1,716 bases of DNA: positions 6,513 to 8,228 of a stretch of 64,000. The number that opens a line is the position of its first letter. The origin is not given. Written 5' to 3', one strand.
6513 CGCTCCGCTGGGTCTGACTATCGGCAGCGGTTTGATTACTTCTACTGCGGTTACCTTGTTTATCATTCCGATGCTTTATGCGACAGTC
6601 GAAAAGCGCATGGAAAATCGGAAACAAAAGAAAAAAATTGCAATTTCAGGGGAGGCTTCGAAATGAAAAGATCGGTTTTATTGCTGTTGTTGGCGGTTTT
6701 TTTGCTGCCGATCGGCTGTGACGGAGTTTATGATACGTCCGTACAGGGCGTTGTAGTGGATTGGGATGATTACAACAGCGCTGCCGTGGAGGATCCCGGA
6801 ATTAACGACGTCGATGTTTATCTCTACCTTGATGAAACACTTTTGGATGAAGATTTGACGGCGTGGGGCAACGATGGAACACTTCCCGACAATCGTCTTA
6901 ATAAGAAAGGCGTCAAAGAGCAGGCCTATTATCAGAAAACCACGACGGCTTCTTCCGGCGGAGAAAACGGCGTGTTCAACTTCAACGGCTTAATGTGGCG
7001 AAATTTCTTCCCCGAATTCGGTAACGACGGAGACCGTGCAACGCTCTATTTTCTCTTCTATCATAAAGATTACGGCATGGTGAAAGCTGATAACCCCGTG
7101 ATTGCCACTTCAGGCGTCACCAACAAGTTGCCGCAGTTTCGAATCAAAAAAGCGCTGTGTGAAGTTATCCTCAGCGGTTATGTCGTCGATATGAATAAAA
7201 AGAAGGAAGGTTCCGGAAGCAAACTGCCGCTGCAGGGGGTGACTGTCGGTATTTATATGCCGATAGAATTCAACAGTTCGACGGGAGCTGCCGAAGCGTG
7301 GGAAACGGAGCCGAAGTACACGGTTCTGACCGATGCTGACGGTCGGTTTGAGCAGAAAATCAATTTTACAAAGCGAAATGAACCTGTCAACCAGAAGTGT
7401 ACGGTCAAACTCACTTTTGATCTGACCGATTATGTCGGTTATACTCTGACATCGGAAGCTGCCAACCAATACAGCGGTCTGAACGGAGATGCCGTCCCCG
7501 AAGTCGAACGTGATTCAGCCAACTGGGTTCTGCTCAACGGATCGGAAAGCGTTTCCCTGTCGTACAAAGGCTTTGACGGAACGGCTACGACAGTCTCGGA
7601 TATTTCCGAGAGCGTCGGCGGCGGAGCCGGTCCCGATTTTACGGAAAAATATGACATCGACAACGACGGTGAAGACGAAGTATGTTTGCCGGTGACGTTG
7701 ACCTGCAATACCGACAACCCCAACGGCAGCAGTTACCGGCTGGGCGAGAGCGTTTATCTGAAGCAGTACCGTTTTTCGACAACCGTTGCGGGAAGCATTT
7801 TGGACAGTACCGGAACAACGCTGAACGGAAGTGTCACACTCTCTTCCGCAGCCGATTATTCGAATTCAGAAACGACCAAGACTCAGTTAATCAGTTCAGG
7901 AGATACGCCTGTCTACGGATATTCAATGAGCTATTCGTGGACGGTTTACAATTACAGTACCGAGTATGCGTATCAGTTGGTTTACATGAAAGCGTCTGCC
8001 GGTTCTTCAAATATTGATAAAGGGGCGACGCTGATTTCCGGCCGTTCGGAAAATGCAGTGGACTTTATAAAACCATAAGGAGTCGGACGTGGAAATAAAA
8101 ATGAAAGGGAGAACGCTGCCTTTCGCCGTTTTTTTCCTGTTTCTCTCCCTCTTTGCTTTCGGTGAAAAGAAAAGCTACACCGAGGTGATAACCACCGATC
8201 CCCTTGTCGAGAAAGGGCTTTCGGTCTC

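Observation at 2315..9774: RND efflux operon carries a fourth, translationally coupled lipoprotein between the pump and the TolC-like channel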

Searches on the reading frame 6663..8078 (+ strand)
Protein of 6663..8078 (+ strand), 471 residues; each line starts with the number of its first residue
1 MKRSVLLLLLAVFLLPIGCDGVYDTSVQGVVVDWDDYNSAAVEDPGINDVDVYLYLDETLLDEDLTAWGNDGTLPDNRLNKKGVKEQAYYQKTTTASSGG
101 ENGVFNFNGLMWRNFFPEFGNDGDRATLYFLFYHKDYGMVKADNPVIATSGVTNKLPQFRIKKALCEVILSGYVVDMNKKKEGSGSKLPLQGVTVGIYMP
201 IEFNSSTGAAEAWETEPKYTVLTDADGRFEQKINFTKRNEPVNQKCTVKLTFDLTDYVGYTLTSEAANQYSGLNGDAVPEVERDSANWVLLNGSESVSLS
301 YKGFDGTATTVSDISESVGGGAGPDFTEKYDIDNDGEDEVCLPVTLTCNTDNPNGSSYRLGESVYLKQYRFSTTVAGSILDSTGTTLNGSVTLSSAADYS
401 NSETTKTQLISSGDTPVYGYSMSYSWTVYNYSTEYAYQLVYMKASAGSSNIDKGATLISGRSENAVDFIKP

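Call 8: search_protein_families(library=pfam, proteins=[window:6663-8078:+], max_evalue=0.01)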
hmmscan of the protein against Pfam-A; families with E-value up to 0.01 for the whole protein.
window:6663-8078:+ (471 aa): 0 families

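Call 9: search_protein_families(library=ncbifam, proteins=[window:6663-8078:+], max_evalue=0.01)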
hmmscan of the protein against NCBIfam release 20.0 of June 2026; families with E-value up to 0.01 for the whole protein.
window:6663-8078:+ (471 aa): 0 families

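Call 10: find_homologous_proteins(query=window:6663-8078:+, max_evalue=0.001)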
Query window:6663-8078:+ (471 aa): 15 proteins with E <= 0.001 among 8000 candidates.
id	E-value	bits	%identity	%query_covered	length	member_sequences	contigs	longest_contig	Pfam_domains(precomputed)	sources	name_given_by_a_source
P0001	0.0e+0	1011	96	100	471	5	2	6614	-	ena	-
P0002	2.6e-298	1007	95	100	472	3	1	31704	-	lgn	-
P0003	1.5e-278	942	91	100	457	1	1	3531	-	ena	-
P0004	6.0e-262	887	87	100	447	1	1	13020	-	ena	-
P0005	5.9e-230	782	74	100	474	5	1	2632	-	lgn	-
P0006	1.4e-223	761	72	100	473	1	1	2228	-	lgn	-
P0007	5.4e-201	686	66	100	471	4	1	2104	-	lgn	-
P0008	6.2e-196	670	64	100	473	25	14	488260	-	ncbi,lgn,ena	-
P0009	1.6e-195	668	63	100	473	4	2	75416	-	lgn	-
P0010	1.4e-187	642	62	100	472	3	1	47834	-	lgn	-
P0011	7.9e-163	560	58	96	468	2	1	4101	-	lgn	-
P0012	2.8e-104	367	58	63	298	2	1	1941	-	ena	-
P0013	1.2e-72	263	82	30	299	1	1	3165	PF13377.13,PF00532.28,PF13407.13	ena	-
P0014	1.8e-45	174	30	99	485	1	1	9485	-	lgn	-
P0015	1.0e-39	155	35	55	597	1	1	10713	-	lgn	-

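Call 12: find_encoding_contigs(protein=P0008, flank=8000, max_places=4)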
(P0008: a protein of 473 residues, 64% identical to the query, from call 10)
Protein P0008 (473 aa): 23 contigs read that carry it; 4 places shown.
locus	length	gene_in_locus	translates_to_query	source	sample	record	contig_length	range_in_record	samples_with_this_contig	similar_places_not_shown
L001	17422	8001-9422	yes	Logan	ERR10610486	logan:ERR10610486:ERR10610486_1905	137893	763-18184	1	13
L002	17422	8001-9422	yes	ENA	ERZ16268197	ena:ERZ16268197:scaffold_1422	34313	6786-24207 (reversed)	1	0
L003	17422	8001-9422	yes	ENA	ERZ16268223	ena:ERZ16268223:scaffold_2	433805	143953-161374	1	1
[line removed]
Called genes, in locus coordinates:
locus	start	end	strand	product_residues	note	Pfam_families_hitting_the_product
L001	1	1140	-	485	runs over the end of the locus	PF00672:HAMP, PF00512:HisKA, PF02518:HATPase_c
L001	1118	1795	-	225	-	PF00072:Response_reg, PF00486:Trans_reg_C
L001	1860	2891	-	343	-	PF01264:Chorismate_synt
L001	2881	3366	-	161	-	PF01202:SKI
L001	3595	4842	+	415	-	PF25917:BSH_RND, PF25973:BSH_CzcB, PF25997:BSH_YhbJ (faint)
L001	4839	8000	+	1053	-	PF00873:ACR_tran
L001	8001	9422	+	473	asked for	-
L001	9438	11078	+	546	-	PF02321:OEP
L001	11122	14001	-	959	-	PF26549:Tricorn_N (faint)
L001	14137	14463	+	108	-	PF08238:Sel1 (faint)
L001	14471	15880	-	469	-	PF05833:NFACT_N, PF05670:NFACT-R_1, PF18297:NFACT-R_2 (faint)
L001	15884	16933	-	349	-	PF00155:Aminotran_1_2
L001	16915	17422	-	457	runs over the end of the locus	PF08245:Mur_ligase_M, PF02875:Mur_ligase_C, PF27239:FOL3_C (weak)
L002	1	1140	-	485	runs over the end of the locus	PF00672:HAMP, PF00512:HisKA, PF02518:HATPase_c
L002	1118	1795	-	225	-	PF00072:Response_reg, PF00486:Trans_reg_C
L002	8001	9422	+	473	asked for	-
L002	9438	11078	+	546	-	PF02321:OEP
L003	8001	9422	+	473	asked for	-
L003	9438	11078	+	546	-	PF02321:OEP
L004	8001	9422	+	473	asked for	-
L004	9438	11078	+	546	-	PF02321:OEP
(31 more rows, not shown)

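Call 13: find_encoding_contigs(protein=P0014, flank=8000, max_places=3)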
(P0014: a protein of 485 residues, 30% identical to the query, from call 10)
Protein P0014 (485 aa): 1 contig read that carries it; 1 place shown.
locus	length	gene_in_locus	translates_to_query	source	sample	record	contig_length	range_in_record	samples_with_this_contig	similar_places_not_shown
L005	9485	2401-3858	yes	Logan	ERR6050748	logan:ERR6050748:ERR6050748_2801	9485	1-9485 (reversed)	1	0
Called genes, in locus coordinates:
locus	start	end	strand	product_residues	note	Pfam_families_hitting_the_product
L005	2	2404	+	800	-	?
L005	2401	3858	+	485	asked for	-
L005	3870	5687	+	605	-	PF02321:OEP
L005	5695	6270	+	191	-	PF00440:TetR_N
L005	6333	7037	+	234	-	PF03729:DUF308 (faint)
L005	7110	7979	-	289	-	PF01263:Aldose_epim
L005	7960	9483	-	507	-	?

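Call 14: find_encoding_contigs(protein=P0015, flank=8000, max_places=3)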
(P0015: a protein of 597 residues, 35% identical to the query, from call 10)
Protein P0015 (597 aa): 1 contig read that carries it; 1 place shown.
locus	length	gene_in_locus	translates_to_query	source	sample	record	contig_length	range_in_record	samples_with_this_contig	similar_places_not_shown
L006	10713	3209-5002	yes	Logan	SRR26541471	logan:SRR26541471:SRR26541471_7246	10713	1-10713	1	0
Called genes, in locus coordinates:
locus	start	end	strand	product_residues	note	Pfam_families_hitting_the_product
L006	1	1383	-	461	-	?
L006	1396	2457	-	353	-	PF25917:BSH_RND, PF25973:BSH_CzcB (weak), PF25984:BSH_YknX (weak)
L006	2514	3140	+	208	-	PF00440:TetR_N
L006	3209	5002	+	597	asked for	-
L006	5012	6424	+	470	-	PF02321:OEP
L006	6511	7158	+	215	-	PF12728:HTH_17, PF00359:PTS_EIIA_2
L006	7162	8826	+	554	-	PF00999:Na_H_Exchanger, PF00571:CBS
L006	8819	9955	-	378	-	PF01590:GAF, PF13185:GAF_2, PF13492:GAF_3, PF13487:HD_5, PF01966:HD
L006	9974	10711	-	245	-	?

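Call 17: find_related_loci(query=A1, collection=genome_contigs, flank=8000)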
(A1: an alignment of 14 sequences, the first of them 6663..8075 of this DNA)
Query A1 (471 aa) in genome_contigs; peptide patterns used: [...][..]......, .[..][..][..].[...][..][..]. (x = any residue, [..] = any of these).
599 stretches matched a pattern (row limit reached: there are more); 2 encode a relative of the query (tblastn E <= 1e-3); 2 distinct loci.
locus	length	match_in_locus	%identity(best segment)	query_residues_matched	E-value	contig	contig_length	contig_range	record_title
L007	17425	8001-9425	88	1-470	0e+0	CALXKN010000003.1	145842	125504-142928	MAG: uncultured Spirochaetes bacterium isolate BRZ_BB__bin28 genome assembly, contig: BRZ_BB__NODE_92_length_145842_cov_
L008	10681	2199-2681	37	1-161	8e-28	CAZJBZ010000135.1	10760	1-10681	MAG TPA_asm: uncultured Spirochaetales bacterium isolate SRP141376_co4_201 genome assembly, contig: NODE_10123_length_10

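Call 27: search_protein_families(library=pfam, alignment_id=A1, max_evalue=5)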
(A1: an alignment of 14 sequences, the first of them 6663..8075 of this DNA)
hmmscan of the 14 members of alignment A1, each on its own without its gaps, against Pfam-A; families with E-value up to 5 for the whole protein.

A. member 1, window:6663-8075:+ (471 aa): 0 families

B. families by the number of members that match (of 14 scanned): 5 families
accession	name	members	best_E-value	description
PF13620.12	CarboxypepD_reg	5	0.00029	Carboxypeptidase regulatory-like domain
PF08139.17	LPAM_1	3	0.28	Prokaryotic membrane lipoprotein lipid attachment site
PF23193.1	NOMO_3rd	2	0.00085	NOMO third transthyretin-like domain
PF01060.29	TTR-52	1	0.36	Transthyretin-like family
PF13715.12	CarbopepD_reg_2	1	0.5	CarboxypepD_reg-like domain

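Call 28: predict_structure(alignment_id=A1)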
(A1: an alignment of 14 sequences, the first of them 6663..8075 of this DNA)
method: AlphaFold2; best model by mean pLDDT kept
length: 471 residues; sequences in the alignment: 14
mean_pLDDT: 79.9   pTM: 0.67
mean pLDDT of the five models: 79.9, 74.0, 70.0, 69.6, 59.1
residues with pLDDT >= 90: 122; 70-90: 257; 50-70: 69; < 50: 23
segments of 3 or more residues with pLDDT < 50: 1-4, 8-21
pLDDT, mean of each block of 10 residues (from residue 1): 49 38 73 80 81 92 89 84 81 77 81 65 82 89 87 86 85 86 77 94 87 89 94 86 90 85 72 54 59 66 72 74 60 75 86 76 80 92 92 87 93 88 84 79 90 86 88 74
secondary structure, 60 per line:
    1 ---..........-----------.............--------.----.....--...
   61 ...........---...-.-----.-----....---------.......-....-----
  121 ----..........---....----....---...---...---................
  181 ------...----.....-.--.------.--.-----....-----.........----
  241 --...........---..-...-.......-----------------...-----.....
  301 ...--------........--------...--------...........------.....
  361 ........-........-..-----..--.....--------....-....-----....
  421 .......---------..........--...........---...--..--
elements in order: H4-13 E25-33 H34-37 E51-55 H58-71 E91-94 E104-110 H112-115 E125-134 E138-141 E146-149 E153-155 E159-161 E165-180 E187-189 E194-198 E219-222 E228-236 E243-253 E260-262 H264-270 E288-290 E296-303 E312-319 E328-330 E339-349 E356-368 E370-377 E390-394 E403-406 E408-411 E417-427 E437-446 E449-459 E463-465

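Call 30: search_protein_representatives(alignment_id=A1)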
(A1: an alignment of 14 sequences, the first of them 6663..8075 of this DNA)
Query: 14 sequences, 472 profile positions. Proteins with E-value up to 0.001 (for the whole library): 197; up to 1e-10: 123; up to 1e-30: 49. The best 150 are listed.
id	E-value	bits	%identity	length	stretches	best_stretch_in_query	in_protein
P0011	6.8e-215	730.6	-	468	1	1-472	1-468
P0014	2.2e-155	534.4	-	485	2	1-293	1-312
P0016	2.0e-112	392.7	-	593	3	1-293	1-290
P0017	7.8e-95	334.7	-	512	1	1-455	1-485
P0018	3.5e-93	329.2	-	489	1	1-460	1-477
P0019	6.1e-88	312.0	-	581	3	5-280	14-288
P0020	4.8e-87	309.0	-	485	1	8-467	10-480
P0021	7.5e-87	308.4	-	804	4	9-285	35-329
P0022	3.1e-86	306.3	-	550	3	7-259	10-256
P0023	9.6e-82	291.5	-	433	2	2-274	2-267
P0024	9.9e-82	291.5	-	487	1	1-453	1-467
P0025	8.6e-79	281.8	-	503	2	3-292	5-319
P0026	1.1e-78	281.5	-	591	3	9-289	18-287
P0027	6.0e-76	272.4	-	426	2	6-287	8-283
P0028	1.9e-72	260.9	-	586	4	3-258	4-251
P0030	3.5e-63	230.3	-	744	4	8-293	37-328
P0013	8.5e-62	225.8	-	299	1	1-122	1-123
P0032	1.1e-61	225.3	-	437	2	4-236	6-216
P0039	5.8e-56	206.5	-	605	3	8-267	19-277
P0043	2.9e-53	197.6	-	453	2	9-263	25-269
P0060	2.2e-37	145.3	-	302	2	5-152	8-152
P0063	3.9e-28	114.8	-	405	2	1-200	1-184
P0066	9.4e-26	106.9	-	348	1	1-197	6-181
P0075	1.6e-23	99.6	-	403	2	4-154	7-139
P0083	1.8e-20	89.5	-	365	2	1-170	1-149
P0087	1.7e-19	86.3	-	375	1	2-154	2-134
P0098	9.1e-17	77.3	-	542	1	7-182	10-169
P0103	1.9e-16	76.2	-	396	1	1-162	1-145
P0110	3.2e-15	72.2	-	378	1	7-156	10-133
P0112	2.2e-14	69.4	-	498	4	83-201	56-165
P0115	5.0e-14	68.2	-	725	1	5-155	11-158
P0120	2.1e-13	66.2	-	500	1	6-154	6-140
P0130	1.7e-11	59.9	-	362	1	4-170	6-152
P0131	2.4e-11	59.4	-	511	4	89-174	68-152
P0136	1.3e-10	57.0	-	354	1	3-154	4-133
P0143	5.9e-10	54.8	-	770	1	5-177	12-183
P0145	7.5e-10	54.5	-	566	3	85-225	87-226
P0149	1.4e-09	53.5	-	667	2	86-213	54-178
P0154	5.0e-09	51.7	-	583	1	3-395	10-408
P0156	1.1e-08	50.6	-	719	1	8-166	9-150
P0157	1.1e-08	50.6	-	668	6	94-178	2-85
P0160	2.4e-08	49.5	-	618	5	84-178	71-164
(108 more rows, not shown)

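Call 38: find_homologous_proteins(query=A2, max_evalue=0.00001)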
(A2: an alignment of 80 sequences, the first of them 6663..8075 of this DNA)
Query A2 (80 sequences) (471 aa, profile of the alignment): 21 proteins with E <= 0.00001 among 8000 candidates.
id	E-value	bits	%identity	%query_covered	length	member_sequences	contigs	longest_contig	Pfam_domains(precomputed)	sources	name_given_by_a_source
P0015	1.8e-142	494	35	55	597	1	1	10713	-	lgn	-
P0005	5.7e-92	327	74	100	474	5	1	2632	-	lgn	-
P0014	3.4e-91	325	30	99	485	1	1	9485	-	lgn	-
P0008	3.6e-91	325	64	100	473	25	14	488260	-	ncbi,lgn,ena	-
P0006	8.9e-91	323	72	100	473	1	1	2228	-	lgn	-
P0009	1.4e-90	323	63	100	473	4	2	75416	-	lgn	-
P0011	3.7e-90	321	58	96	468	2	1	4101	-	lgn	-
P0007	5.8e-90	321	66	100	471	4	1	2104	-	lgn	-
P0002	3.1e-89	318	95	100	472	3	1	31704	-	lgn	-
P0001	3.6e-89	318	96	100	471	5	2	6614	-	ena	-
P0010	1.2e-87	313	62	100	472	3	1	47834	-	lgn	-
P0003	1.1e-83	300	91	100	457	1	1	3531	-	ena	-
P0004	1.7e-83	299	87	100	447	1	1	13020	-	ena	-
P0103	1.1e-63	234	32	30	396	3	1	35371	-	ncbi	-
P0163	8.9e-57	211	31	33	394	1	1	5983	-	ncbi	-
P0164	1.3e-55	208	27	33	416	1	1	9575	-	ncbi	-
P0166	1.1e-54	205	30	34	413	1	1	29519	-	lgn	-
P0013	6.1e-31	126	82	30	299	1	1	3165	PF13377.13,PF00532.28,PF13407.13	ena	-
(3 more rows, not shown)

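Call 39: find_encoding_contigs(protein=P0103, flank=8000, max_places=2)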
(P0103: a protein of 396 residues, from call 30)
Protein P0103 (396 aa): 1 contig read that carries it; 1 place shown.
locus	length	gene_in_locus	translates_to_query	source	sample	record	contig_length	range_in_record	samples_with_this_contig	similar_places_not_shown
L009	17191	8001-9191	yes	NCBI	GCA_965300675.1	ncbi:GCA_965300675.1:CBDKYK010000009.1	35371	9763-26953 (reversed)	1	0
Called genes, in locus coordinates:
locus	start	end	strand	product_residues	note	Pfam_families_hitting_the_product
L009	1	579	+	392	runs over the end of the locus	PF00180:Iso_dh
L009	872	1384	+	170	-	PF00440:TetR_N (weak)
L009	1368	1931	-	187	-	-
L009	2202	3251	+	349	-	PF17761:DUF1016_N, PF06250:YhcG_C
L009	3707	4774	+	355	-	PF00364:Biotin_lipoyl (faint), PF25997:BSH_YhbJ (faint), PF25917:BSH_RND, PF25973:BSH_CzcB (weak), PF25876:HH_MFP_RND (weak), PF25954:Beta-barrel_RND_2 (weak)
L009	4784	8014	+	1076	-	PF00873:ACR_tran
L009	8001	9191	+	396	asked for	-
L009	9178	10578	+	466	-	PF02321:OEP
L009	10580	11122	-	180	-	PF01613:Flavin_Reduct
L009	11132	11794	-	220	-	PF00702:Hydrolase, PF13419:HAD_2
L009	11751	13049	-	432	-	PF00285:Citrate_synt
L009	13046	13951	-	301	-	PF01488:Shikimate_DH (weak), PF03446:NAD_binding_2, PF03807:F420_oxidored, PF14833:NAD_binding_11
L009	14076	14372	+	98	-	PF01022:HTH_5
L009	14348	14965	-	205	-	PF02545:Maf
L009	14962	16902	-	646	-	PF00005:ABC_tran, PF02463:SMC_N (faint), PF03193:RsgA_GTPase (faint), PF13555:AAA_29 (faint), PF12848:ABC_tran_Xtn, PF00005:ABC_tran, PF13304:AAA_21 (weak), PF16326:ABC_tran_CTD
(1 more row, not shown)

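Call 40: find_encoding_contigs(protein=P0166, flank=8000, max_places=2)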
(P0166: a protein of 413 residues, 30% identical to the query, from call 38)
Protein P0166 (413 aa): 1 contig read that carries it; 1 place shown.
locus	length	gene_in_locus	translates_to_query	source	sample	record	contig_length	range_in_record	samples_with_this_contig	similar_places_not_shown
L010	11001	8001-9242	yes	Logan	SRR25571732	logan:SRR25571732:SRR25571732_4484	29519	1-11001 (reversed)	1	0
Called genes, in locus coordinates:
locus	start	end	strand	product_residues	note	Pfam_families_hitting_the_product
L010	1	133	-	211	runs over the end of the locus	-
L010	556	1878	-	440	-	PF00970:FAD_binding_6, PF08022:FAD_binding_8, PF00175:NAD_binding_1, PF08030:NAD_binding_6 (faint)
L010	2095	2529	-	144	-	PF01978:TrmB (faint), PF01047:MarR, PF12802:MarR_2, PF13412:HTH_24 (weak)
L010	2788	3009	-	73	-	PF14287:DUF4368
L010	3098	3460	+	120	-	PF06250:YhcG_C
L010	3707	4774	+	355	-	-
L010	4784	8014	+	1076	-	PF00873:ACR_tran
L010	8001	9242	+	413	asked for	-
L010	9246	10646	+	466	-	PF02321:OEP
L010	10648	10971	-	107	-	PF01613:Flavin_Reduct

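Call 41: find_encoding_contigs(protein=P0164, flank=8000, max_places=2)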
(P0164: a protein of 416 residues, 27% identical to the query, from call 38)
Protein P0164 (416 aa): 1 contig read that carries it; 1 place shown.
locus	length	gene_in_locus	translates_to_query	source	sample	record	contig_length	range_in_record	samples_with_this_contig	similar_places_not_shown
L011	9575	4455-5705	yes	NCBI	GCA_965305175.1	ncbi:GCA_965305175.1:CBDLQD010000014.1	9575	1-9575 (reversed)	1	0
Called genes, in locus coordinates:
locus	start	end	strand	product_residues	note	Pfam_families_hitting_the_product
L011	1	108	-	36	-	?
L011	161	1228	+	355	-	-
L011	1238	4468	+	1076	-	PF00873:ACR_tran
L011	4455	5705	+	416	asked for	-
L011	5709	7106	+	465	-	PF02321:OEP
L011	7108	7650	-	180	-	PF01613:Flavin_Reduct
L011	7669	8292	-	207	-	PF00702:Hydrolase, PF13419:HAD_2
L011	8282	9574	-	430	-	?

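Call 42: find_encoding_contigs(protein=P0063, flank=7000, max_places=2)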
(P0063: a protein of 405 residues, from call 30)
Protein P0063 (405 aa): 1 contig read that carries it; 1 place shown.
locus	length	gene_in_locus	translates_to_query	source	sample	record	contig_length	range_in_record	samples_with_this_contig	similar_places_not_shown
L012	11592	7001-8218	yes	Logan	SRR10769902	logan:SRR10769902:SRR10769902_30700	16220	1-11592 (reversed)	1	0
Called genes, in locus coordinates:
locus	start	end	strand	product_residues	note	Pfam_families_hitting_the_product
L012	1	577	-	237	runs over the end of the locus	PF01061:ABC2_membrane, PF12679:ABC2_membrane_2, PF12730:ABC2_membrane_4 (weak), PF13346:ABC2_membrane_5, PF12698:ABC2_membrane_3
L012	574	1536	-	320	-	PF00005:ABC_tran, PF13304:AAA_21 (weak)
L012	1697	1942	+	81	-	-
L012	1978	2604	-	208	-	PF00440:TetR_N, PF14278:TetR_C_8 (weak)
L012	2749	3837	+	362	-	PF25919:BSH_CusB (faint), PF25917:BSH_RND, PF25954:Beta-barrel_RND_2 (weak)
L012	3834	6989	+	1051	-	PF00873:ACR_tran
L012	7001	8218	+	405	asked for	-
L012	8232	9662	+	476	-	PF02321:OEP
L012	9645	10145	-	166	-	PF01842:ACT, PF22629:ACT_AHAS_ss, PF13710:ACT_5, PF10369:ALS_ss_C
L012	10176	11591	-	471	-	?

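Call 43: find_encoding_contigs(protein=P0131, flank=7000, max_places=2)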
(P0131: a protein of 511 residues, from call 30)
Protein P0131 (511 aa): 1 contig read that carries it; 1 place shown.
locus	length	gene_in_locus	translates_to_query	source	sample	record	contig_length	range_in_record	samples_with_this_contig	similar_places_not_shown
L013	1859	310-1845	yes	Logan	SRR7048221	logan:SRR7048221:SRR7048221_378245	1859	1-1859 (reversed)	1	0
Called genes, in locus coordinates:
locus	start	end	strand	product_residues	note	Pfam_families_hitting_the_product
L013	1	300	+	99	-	?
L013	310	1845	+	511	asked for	PF13620:CarboxypepD_reg (faint)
